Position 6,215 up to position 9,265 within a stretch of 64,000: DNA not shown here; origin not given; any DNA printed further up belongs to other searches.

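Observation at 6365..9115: Single 916-aa ORF fuses 5-aminolevulinate synthase to HemC and a HemD-like domain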

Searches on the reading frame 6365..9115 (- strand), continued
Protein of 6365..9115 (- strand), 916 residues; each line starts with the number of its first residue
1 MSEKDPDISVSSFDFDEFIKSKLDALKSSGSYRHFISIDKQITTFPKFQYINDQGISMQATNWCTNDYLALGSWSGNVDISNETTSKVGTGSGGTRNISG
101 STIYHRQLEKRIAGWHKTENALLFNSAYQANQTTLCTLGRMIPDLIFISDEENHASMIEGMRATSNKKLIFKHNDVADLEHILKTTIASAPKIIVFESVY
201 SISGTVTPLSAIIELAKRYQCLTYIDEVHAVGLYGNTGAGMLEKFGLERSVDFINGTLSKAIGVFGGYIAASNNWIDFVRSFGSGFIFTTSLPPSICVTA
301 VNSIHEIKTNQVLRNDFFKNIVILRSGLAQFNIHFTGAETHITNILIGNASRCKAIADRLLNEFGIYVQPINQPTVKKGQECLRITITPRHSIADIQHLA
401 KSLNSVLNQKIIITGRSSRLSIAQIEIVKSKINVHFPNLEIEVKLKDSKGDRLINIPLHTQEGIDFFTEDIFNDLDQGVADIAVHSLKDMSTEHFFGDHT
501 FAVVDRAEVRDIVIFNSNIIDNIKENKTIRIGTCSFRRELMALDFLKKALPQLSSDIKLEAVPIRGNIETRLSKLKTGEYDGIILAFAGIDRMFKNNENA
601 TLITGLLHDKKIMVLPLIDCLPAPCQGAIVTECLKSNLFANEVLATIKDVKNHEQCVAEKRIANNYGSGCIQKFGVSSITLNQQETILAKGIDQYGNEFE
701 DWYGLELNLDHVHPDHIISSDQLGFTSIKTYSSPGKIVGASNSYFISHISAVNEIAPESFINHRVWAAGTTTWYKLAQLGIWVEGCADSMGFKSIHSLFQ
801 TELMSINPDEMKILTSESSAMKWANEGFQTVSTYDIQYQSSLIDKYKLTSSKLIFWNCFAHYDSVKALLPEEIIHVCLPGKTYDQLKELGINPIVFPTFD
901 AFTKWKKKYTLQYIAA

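Call 69: find_encoding_contigs(protein=P0114, flank=8000, max_places=1)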
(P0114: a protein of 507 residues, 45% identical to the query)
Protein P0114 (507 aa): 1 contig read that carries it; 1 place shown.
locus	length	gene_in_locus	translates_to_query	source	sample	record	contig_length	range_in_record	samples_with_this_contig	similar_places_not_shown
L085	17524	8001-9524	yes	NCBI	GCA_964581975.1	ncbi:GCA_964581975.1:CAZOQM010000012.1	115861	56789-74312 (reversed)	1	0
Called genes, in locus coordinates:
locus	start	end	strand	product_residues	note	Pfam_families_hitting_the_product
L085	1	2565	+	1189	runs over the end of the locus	PF04879:Molybdop_Fe4S4, PF00384:Molybdopterin, PF01568:Molydop_binding, PF07992:Pyr_redox_2, PF13738:Pyr_redox_3, PF00070:Pyr_redox, PF18267:Rubredoxin_C, PF04324:Fer2_BFD, +1 more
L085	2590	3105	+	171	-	PF09655:Nitr_red_assoc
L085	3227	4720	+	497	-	PF00301:Rubredoxin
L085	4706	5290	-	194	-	PF12804:NTP_transf_3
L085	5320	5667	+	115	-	-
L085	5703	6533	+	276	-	PF03476:MOSC_N, PF03473:MOSC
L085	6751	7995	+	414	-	PF00155:Aminotran_1_2, PF00266:Aminotran_5 (faint)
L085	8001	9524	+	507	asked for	PF01379:Porphobil_deam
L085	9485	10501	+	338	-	PF00490:ALAD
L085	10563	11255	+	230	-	PF10677:DUF2490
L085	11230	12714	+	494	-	PF13241:NAD_binding_7, PF14824:Sirohm_synth_M, PF01925:TauE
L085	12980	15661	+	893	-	PF13620:CarboxypepD_reg, PF13715:CarbopepD_reg_2, PF07715:Plug, PF00593:TonB_dep_Rec_b-barrel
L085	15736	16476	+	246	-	PF10677:DUF2490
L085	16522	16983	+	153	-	-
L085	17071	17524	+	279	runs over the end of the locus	PF09828:ChrB_C, PF12833:HTH_18, PF00165:HTH_AraC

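Call 70: find_encoding_contigs(protein=P0090, flank=8000, max_places=1)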
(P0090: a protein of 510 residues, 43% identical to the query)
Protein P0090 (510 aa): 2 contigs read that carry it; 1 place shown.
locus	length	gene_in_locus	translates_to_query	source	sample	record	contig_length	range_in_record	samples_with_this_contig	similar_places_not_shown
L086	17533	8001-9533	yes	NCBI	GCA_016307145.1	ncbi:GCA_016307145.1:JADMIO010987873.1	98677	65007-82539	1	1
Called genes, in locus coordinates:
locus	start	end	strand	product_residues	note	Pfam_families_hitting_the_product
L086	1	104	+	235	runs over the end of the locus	PF01507:PAPS_reduct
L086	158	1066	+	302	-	PF01507:PAPS_reduct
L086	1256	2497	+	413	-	PF00009:GTP_EFTU, PF01926:MMR_HSR1 (faint), PF22594:GTP-eEF1A_C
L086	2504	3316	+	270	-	PF00590:TP_methylase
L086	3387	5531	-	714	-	PF03460:NIR_SIR_ferr, PF01077:NIR_SIR, PF03460:NIR_SIR_ferr, PF01077:NIR_SIR, PF05168:HEPN (weak)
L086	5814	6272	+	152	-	PF00583:Acetyltransf_1, PF13673:Acetyltransf_10 (weak), PF13508:Acetyltransf_7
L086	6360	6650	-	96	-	PF10262:Rdx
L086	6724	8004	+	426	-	PF00155:Aminotran_1_2, PF00266:Aminotran_5 (weak), PF01053:Cys_Met_Meta_PP (faint)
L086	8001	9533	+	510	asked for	PF01379:Porphobil_deam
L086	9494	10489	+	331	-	PF00490:ALAD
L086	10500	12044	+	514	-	PF13241:NAD_binding_7, PF14824:Sirohm_synth_M, PF01925:TauE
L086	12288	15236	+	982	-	PF13620:CarboxypepD_reg, PF13715:CarbopepD_reg_2, PF07715:Plug, PF00593:TonB_dep_Rec_b-barrel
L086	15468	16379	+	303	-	PF00248:Aldo_ket_red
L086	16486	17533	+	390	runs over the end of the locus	PF01053:Cys_Met_Meta_PP, PF00155:Aminotran_1_2, PF01041:DegT_DnrJ_EryC1 (faint), PF06838:Met_gamma_lyase, PF00266:Aminotran_5 (faint)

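Call 73: search_protein_families(library=pfam, proteins=[L018:70-1092:-, L018:1308-2225:+, L018:2279-3319:+, L018:3442-4353:+, L018:4417-4944:+, L018:5036-6253:+, L018:6397-7056:+, L018:7358-9229:+, L021:2100-3026:+, L021:4399-6936:+], max_evalue=0.001)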
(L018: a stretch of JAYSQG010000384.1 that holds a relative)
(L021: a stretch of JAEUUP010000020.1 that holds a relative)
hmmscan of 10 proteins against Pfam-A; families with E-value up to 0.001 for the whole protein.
L018:70-1092:- (340 aa): 1 family
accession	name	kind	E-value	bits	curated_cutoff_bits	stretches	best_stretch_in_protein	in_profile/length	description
PF00762.24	Ferrochelatase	-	7.1e-97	324.6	27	1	3-336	2-315/317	Ferrochelatase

L018:1308-2225:+ (305 aa): 2 families
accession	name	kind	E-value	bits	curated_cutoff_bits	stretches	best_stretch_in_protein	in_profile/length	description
PF01379.25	Porphobil_deam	-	1.3e-70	237.6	22.1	1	6-208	1-204/207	Porphobilinogen deaminase, dipyromethane cofactor binding domain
PF03900.20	Porphobil_deamC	-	1.2e-15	58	26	1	223-293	2-74/74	Porphobilinogen deaminase, C-terminal domain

L018:2279-3319:+ (346 aa): 1 family
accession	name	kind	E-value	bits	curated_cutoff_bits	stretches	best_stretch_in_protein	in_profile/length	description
PF01208.23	URO-D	-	8.1e-139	462.9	23.9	1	3-339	2-346/346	Uroporphyrinogen decarboxylase (URO-D)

L018:3442-4353:+ (303 aa): 1 family
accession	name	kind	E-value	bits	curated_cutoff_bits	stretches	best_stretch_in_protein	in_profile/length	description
PF01218.23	Coprogen_oxidas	-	3.5e-132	440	31.8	1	6-299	3-295/295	Coproporphyrinogen III oxidase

L018:4417-4944:+ (175 aa): 1 family
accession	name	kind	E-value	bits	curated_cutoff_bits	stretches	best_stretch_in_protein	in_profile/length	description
PF03653.18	UPF0093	-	6.2e-33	114.6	34.2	1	2-144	4-145/146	Uncharacterised protein family (UPF0093)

L018:5036-6253:+ (405 aa): 3 families
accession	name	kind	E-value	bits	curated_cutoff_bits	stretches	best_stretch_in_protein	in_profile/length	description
PF00155.27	Aminotran_1_2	-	2.2e-64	218.4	19.7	1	57-401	2-361/361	Aminotransferase class I and II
PF01053.26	Cys_Met_Meta_PP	-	1.3e-06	27.6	27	1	102-228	53-177/381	Cys/Met metabolism PLP-dependent enzyme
PF01212.27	Beta_elim_lyase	-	0.00031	20.6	27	1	103-278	34-220/288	Beta-eliminating lyase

L018:6397-7056:+ (219 aa): 0 families

L018:7358-9229:+ (623 aa): 5 families
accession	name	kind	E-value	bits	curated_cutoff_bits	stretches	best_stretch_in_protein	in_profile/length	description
PF13175.12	AAA_15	-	4.3e-20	73.1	32.1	2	366-517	244-373/374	AAA ATPase domain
PF13304.12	AAA_21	-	1.8e-13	51.7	27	1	476-519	260-304/304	AAA domain, putative AbiEii toxin, Type IV TA system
PF02463.25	SMC_N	-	1.6e-11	44.5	40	1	193-520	2-204/220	RecF/RecN/SMC N terminal domain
PF13476.12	AAA_23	-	4.1e-11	44.3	27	1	195-412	1-198/201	AAA domain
PF00004.35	AAA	-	0.00017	22.5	21.2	0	216-240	1-24/131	ATPase family associated with various cellular activities (AAA)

L021:2100-3026:+ (308 aa): 2 families
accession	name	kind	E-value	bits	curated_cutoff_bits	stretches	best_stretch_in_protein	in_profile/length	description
PF01379.25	Porphobil_deam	-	3.3e-68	229.8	22.1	1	6-217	1-206/207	Porphobilinogen deaminase, dipyromethane cofactor binding domain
PF03900.20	Porphobil_deamC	-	9.1e-15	55.2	26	1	230-299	2-73/74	Porphobilinogen deaminase, C-terminal domain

L021:4399-6936:+ (845 aa): 5 families
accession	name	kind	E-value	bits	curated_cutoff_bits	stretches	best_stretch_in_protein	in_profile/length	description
PF14905.12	OMP_b-brl_3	-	2.4e-86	290.8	27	1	409-818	1-408/408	Outer membrane protein beta-barrel family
PF00593.30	TonB_dep_Rec_b-barrel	-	1.2e-11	45.6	27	1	403-782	63-434/436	TonB dependent receptor-like, beta-barrel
PF13715.12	CarbopepD_reg_2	-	1.5e-09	38.2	32.2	1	62-156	2-86/88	CarboxypepD_reg-like domain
PF13620.12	CarboxypepD_reg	-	1.6e-08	35.2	32.3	1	61-140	2-78/82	Carboxypeptidase regulatory-like domain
PF07715.20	Plug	-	3.6e-06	27.9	23.9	1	185-254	23-107/107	TonB-dependent Receptor Plug Domain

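Call 82: list_cluster_members(proteins=[P0001, P0003, P0010, P0013, P0018, P0020])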
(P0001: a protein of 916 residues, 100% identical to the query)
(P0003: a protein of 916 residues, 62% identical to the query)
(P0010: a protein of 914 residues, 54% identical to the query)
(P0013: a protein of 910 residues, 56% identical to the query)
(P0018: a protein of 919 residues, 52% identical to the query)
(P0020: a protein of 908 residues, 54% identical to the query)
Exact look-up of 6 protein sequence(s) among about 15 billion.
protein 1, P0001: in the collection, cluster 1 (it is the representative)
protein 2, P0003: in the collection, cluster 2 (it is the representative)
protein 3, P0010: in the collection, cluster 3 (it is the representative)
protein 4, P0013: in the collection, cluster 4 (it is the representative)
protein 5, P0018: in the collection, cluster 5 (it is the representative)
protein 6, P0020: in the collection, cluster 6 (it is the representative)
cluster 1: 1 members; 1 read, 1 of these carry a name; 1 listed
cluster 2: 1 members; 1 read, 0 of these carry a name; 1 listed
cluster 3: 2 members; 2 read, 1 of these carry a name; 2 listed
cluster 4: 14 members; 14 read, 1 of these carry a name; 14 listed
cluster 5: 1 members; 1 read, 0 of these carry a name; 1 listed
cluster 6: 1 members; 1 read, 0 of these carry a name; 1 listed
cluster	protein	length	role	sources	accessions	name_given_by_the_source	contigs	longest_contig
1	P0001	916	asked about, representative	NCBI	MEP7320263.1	MAG: 5-aminolevulinate synthase [Saprospiraceae bacterium]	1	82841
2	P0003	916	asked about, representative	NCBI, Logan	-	-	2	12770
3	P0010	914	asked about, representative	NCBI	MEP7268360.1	MAG: 5-aminolevulinate synthase [Saprospiraceae bacterium]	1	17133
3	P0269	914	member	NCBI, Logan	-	-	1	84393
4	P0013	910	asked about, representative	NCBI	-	-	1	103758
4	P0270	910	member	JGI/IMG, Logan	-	5-aminolevulinate synthase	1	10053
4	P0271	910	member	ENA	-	-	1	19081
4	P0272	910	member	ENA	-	-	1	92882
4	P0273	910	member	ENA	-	-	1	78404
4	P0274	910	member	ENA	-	-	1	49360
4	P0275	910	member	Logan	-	-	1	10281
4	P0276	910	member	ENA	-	-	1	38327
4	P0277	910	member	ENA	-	-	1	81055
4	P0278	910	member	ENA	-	-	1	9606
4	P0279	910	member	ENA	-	-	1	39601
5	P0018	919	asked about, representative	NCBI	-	-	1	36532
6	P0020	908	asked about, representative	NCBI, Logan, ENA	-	-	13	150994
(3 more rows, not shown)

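Call 83: find_encoding_contigs(protein=P0020, flank=10000, max_places=1)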
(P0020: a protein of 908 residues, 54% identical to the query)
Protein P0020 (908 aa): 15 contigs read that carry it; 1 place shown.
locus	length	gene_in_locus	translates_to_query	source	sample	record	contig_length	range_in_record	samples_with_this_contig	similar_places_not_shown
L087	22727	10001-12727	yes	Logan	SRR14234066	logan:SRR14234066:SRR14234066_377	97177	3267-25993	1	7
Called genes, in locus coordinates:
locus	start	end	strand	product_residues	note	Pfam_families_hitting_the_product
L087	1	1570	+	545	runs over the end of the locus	PF14559:TPR_19 (faint), PF07719:TPR_2 (faint), PF13428:TPR_14 (faint)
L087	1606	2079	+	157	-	-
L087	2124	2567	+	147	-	-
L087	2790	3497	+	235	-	PF01507:PAPS_reduct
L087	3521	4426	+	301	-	PF01507:PAPS_reduct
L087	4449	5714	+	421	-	PF00009:GTP_EFTU, PF01926:MMR_HSR1 (faint), PF22594:GTP-eEF1A_C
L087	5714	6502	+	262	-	PF00590:TP_methylase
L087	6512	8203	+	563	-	PF00258:Flavodoxin_1, PF00667:FAD_binding_1 (weak), PF00175:NAD_binding_1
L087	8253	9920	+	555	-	PF03460:NIR_SIR_ferr, PF01077:NIR_SIR, PF03460:NIR_SIR_ferr (weak), PF01077:NIR_SIR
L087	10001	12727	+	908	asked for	PF00155:Aminotran_1_2, PF01379:Porphobil_deam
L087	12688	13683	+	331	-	PF00490:ALAD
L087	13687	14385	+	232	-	PF10677:DUF2490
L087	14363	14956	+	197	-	PF13241:NAD_binding_7, PF14824:Sirohm_synth_M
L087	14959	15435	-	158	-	PF01503:PRA-PH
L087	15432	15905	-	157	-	-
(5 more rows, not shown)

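Call 84: find_encoding_contigs(protein=P0007, flank=10000, max_places=1)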
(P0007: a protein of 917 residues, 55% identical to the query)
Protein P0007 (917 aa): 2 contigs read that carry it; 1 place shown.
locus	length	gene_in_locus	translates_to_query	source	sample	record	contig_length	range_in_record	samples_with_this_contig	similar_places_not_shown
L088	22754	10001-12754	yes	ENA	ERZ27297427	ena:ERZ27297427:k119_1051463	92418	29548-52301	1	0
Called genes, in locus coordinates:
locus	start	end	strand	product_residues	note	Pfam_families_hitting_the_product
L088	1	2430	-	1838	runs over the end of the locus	PF11974:bMG3, PF01835:MG2, PF17962:bMG6, PF07703:A2M_BRD, PF00207:A2M (weak), PF07678:TED_complement, PF17973:bMG10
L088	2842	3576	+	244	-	PF01507:PAPS_reduct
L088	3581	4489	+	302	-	PF01507:PAPS_reduct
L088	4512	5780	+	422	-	PF00009:GTP_EFTU, PF22594:GTP-eEF1A_C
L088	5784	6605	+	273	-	PF00590:TP_methylase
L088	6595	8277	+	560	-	PF00258:Flavodoxin_1, PF00667:FAD_binding_1, PF00175:NAD_binding_1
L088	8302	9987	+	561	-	PF03460:NIR_SIR_ferr, PF01077:NIR_SIR, PF03460:NIR_SIR_ferr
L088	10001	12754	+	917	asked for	PF00155:Aminotran_1_2, PF00266:Aminotran_5 (faint), PF01379:Porphobil_deam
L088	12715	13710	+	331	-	PF00490:ALAD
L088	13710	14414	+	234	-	PF10677:DUF2490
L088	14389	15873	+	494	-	PF13241:NAD_binding_7, PF14824:Sirohm_synth_M (weak), PF01925:TauE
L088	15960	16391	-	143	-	-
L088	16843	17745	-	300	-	PF12833:HTH_18, PF00165:HTH_AraC (weak)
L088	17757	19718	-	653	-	PF16177:ACAS_N, PF00501:AMP-binding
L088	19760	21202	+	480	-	PF00289:Biotin_carb_N, PF02222:ATP-grasp, PF02786:CPSase_L_D2, PF07478:Dala_Dala_lig_C, PF02785:Biotin_carb_C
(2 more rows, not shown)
